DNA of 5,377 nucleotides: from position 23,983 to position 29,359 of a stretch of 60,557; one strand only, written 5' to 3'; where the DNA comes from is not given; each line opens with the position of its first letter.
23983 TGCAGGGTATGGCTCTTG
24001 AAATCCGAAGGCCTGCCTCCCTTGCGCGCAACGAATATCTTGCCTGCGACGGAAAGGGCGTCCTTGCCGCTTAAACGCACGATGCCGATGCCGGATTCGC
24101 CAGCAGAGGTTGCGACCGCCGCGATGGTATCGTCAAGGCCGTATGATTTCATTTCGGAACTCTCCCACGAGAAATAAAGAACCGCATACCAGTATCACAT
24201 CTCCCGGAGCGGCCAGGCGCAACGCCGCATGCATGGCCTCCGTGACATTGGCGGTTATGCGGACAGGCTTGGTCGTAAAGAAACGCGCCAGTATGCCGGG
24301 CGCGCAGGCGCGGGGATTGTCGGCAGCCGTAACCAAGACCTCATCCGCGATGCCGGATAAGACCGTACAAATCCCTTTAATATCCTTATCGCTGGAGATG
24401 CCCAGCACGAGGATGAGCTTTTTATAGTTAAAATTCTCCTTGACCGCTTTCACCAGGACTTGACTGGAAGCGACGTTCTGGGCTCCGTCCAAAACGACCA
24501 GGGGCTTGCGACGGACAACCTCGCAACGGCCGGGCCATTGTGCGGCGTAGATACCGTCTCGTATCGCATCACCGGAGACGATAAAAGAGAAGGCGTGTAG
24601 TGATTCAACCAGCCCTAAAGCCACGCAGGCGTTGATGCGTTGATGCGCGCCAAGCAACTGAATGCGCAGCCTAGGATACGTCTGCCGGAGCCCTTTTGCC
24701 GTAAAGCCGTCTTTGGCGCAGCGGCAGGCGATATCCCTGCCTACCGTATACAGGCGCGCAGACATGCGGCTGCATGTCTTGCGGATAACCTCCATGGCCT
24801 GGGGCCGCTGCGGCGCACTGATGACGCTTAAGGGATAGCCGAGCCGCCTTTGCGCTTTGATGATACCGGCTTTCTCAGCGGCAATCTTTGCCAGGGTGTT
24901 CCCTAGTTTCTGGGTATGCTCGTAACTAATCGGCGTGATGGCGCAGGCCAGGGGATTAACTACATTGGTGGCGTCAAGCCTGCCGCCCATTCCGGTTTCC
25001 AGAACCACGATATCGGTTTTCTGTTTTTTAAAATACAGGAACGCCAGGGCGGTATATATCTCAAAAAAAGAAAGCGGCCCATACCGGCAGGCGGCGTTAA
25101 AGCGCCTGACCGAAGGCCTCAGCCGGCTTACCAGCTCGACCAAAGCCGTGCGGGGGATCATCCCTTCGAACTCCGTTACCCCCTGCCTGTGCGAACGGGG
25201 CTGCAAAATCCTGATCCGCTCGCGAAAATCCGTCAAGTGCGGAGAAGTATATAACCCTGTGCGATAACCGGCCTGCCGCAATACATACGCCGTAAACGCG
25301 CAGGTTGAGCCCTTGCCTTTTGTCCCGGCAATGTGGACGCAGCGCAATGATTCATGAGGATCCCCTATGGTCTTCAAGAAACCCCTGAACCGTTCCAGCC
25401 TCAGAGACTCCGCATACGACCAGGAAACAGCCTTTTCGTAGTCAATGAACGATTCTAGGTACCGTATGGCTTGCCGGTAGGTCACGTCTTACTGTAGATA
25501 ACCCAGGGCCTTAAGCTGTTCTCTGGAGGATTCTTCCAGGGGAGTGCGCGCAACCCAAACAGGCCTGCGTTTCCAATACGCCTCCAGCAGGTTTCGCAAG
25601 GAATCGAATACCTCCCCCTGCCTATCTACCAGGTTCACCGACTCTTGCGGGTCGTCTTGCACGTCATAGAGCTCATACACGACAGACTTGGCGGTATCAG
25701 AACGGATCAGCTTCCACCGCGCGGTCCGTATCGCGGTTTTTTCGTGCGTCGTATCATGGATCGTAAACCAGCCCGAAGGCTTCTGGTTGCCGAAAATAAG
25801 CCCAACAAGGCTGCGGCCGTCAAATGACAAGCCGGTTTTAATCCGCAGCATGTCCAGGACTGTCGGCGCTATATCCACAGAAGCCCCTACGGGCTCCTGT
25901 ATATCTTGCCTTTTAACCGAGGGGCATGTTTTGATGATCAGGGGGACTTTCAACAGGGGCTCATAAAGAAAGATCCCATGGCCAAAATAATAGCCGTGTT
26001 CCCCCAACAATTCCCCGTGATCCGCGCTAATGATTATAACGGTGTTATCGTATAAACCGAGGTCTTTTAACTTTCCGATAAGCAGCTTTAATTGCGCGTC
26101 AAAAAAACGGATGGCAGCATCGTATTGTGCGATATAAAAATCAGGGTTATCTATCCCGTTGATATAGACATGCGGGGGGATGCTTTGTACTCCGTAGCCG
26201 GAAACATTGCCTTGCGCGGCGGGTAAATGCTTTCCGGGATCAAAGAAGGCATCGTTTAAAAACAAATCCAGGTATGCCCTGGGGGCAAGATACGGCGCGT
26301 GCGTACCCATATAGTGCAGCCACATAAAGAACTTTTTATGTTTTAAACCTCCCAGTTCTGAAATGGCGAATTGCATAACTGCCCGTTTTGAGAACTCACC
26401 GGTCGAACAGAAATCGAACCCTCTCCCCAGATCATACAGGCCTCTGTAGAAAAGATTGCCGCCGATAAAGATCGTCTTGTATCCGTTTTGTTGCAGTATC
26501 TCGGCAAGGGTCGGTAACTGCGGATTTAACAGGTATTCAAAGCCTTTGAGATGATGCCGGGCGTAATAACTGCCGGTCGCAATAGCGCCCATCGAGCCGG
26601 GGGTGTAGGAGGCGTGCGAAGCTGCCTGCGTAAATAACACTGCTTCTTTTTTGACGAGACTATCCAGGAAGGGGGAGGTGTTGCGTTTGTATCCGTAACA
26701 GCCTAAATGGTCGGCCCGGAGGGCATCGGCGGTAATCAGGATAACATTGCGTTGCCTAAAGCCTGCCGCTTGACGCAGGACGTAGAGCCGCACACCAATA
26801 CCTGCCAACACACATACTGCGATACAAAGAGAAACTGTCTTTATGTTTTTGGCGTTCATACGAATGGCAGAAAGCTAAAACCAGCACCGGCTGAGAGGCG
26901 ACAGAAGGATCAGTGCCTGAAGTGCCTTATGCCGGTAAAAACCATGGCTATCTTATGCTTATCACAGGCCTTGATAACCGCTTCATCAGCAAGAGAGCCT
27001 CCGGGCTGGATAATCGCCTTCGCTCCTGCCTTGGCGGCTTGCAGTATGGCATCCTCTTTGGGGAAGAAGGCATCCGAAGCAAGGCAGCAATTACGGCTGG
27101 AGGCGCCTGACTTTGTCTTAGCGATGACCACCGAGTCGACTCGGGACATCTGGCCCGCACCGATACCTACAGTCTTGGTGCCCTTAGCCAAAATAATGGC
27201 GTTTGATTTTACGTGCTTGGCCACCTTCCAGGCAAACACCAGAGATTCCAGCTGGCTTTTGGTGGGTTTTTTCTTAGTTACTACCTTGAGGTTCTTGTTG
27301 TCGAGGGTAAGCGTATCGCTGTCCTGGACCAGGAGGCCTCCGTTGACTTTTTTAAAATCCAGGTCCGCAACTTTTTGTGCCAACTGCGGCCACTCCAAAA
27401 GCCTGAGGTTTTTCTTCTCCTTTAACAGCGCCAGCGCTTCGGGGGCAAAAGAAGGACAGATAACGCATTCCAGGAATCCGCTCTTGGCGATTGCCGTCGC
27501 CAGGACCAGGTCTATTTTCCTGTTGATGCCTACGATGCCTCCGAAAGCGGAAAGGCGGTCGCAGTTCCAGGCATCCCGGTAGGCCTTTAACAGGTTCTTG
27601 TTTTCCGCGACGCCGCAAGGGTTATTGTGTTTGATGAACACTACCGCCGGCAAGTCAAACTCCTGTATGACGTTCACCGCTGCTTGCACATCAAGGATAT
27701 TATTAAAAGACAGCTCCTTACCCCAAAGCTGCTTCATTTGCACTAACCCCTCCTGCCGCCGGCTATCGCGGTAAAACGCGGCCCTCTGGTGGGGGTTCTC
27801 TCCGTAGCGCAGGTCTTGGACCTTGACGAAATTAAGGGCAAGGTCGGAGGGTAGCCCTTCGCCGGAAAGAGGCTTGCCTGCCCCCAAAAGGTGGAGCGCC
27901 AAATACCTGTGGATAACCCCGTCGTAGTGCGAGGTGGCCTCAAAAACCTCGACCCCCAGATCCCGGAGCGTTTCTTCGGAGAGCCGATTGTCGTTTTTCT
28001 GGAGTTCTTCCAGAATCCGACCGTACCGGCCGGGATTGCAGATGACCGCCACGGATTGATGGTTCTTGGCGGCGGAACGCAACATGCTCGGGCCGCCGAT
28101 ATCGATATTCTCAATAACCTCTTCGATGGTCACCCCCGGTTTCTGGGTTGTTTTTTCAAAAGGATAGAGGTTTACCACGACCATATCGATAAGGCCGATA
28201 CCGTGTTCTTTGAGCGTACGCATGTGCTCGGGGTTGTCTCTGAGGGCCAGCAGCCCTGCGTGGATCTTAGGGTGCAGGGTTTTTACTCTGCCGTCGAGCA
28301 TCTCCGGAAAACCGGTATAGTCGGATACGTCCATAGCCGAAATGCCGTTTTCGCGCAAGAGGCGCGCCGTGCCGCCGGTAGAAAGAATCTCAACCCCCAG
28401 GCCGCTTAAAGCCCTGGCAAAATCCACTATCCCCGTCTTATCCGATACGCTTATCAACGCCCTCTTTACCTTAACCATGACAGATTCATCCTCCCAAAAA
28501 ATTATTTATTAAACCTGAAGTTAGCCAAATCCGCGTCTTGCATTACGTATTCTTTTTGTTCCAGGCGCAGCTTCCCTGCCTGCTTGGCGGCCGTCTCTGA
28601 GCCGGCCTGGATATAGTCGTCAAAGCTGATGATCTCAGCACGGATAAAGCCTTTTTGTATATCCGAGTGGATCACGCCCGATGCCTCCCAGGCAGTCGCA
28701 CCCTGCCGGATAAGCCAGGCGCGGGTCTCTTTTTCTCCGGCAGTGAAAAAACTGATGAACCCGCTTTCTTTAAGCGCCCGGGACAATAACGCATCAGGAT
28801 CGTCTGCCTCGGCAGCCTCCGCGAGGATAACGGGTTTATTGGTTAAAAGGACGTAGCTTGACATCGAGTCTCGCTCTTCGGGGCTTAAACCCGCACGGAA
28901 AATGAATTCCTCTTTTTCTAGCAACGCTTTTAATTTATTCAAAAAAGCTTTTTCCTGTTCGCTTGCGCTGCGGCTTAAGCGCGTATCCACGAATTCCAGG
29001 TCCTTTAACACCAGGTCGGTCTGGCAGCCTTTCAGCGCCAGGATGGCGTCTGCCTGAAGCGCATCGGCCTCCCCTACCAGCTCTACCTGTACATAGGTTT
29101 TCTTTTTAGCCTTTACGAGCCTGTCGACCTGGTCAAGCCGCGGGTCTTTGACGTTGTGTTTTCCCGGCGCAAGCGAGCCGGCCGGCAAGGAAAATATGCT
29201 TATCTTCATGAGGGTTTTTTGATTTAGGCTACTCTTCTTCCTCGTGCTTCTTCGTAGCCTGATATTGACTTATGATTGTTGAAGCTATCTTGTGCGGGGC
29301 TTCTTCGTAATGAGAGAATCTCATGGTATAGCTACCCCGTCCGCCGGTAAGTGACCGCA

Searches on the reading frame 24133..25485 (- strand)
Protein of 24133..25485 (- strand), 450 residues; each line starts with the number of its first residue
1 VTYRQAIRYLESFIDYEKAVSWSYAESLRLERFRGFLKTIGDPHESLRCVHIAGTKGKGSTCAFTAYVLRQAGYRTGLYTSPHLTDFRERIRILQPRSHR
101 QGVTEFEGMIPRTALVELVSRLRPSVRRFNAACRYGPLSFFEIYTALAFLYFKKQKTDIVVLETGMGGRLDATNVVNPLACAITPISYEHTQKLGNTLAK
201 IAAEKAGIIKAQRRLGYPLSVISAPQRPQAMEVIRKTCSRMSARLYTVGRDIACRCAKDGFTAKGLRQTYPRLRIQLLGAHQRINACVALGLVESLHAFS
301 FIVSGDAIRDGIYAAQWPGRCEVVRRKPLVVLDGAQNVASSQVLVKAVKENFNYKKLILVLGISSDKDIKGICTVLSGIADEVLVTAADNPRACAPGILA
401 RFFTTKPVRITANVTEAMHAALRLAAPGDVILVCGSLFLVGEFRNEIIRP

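Call 75: search_protein_families(library=pfam, proteins=[window:24133-25485:-], max_evalue=0.0001)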
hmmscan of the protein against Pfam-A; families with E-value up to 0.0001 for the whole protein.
window:24133-25485:- (450 aa): 2 families
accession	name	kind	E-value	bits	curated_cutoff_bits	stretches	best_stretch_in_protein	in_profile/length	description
PF02875.26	Mur_ligase_C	-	2e-19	71.1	28.4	1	319-436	1-126/127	Mur ligase, glutamate ligase domain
PF08245.18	Mur_ligase_M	-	1.3e-09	38.8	24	1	146-292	46-199/200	Mur ligase middle domain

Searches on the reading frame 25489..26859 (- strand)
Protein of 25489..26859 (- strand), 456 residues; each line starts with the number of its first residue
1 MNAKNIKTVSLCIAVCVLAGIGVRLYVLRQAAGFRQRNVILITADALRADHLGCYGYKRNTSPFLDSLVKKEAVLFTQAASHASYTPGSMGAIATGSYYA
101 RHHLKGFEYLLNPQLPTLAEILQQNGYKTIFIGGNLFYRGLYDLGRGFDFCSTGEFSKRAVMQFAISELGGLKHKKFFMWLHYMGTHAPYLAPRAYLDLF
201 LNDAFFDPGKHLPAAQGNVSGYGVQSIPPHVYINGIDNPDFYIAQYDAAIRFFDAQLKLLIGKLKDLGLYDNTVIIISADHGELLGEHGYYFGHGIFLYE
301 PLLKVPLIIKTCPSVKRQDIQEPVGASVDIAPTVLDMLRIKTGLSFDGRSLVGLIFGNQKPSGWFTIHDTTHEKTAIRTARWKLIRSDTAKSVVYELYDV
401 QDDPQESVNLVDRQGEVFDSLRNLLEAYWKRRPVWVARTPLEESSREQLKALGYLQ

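Call 75: search_protein_families(library=pfam, proteins=[window:25489-26859:-], max_evalue=0.0001)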
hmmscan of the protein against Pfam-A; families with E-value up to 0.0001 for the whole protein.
window:25489-26859:- (456 aa): 3 families
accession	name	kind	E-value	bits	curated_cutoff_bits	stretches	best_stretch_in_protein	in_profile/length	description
PF00884.28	Sulfatase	-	4.4e-45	154.7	25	1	37-338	1-299/301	Sulfatase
PF16347.10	SGSH_C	-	7e-17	62.4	29.3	1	286-422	1-145/154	N-sulphoglucosamine sulphohydrolase, C-terminal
PF01663.27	Phosphodiest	-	1.3e-08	35.2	23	0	245-282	183-220/342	Type I phosphodiesterase / nucleotide pyrophosphatase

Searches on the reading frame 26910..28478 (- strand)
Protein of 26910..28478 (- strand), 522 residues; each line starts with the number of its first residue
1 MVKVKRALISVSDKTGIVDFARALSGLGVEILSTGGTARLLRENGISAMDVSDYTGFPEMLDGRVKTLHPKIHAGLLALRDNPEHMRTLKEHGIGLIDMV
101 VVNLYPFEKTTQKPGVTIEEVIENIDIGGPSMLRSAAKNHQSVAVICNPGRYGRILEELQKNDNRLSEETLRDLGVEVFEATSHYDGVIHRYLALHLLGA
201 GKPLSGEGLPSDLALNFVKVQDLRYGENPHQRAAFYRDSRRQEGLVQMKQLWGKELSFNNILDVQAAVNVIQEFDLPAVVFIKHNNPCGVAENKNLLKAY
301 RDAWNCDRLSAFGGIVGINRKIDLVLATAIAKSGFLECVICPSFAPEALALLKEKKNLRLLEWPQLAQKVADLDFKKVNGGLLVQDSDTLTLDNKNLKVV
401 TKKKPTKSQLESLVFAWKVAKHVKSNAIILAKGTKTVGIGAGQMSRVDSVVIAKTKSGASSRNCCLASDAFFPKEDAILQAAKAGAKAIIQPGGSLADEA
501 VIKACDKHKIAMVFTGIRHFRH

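Call 75: search_protein_families(library=pfam, proteins=[window:26910-28478:-], max_evalue=0.0001)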
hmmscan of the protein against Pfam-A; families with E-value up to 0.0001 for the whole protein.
window:26910-28478:- (522 aa): 2 families
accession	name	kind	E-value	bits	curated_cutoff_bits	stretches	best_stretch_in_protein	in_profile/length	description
PF01808.24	AICARFT_IMPCHas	-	1.9e-118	395.9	25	1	136-455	1-310/311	AICARFT/IMPCHase bienzyme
PF02142.27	MGS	-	2e-27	95.6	24.1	1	16-130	1-93/94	MGS-like domain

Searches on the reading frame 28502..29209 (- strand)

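Call 75: search_protein_families(library=pfam, proteins=[window:28502-29209:-], max_evalue=0.0001)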
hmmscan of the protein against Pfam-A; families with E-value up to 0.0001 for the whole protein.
window:28502-29209:- (235 aa): 1 family
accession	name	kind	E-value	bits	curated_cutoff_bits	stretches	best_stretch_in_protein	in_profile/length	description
PF06071.19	YchF-GTPase_C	-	1.4e-35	121.7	27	1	152-234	2-84/84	Protein of unknown function (DUF933)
